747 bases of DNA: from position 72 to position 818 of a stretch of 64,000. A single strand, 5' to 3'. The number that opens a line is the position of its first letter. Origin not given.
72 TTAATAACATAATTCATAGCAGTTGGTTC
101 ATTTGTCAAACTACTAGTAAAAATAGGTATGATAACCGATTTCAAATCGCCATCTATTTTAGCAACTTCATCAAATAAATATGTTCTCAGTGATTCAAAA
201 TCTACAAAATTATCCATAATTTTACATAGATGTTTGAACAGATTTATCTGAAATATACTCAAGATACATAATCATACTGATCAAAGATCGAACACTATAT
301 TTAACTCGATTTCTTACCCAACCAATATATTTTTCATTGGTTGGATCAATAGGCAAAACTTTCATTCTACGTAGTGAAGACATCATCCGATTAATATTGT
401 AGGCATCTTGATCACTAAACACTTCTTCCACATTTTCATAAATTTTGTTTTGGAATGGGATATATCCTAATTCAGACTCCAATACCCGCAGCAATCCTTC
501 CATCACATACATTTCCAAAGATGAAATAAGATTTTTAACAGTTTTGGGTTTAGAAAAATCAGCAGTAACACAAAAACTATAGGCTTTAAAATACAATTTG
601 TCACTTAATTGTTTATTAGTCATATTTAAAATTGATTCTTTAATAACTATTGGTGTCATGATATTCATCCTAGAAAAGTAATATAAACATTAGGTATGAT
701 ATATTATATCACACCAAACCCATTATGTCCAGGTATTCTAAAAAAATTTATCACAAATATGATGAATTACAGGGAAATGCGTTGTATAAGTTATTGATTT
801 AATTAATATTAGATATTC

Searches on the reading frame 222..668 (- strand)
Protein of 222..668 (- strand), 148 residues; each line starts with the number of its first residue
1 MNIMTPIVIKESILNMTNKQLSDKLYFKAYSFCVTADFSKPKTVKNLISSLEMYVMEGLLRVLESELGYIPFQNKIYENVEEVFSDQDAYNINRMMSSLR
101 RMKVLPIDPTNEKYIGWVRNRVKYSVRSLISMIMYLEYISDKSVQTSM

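Call 77: search_protein_families(library=pfam, proteins=[window:222-668:-], max_evalue=0.01)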
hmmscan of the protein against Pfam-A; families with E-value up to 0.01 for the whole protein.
window:222-668:- (148 aa): 0 families

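Call 80: find_encoding_contigs(protein=window:222-668:-, flank=10000, max_places=3)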
Protein window:222-668:- (148 aa): 4 contigs read that carry it; 2 places shown.
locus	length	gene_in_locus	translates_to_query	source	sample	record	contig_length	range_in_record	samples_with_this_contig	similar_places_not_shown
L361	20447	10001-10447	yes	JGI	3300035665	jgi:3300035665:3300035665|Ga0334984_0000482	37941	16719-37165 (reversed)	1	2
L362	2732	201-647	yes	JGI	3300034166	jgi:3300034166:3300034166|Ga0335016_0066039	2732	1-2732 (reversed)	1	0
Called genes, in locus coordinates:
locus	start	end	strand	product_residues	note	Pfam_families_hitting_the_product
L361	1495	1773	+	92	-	PF11839:Alanine_zipper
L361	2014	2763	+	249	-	-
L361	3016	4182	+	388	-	PF13426:PAS_9 (faint), PF00512:HisKA (weak), PF02518:HATPase_c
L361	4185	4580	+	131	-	PF00072:Response_reg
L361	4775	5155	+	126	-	-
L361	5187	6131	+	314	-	-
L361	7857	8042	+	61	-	-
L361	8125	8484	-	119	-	-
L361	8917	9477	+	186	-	-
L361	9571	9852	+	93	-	-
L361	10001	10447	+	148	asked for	-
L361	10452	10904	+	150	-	-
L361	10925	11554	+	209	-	-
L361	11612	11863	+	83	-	-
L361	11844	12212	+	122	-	-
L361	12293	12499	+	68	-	-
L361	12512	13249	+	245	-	-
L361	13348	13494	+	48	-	-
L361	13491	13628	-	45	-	-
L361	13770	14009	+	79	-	-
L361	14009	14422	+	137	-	-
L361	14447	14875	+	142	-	-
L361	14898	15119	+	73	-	-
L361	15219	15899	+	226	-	PF17338:GP88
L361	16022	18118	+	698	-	-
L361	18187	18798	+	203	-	-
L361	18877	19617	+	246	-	-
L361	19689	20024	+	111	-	-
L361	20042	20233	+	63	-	-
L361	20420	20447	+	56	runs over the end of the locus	-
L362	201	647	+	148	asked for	-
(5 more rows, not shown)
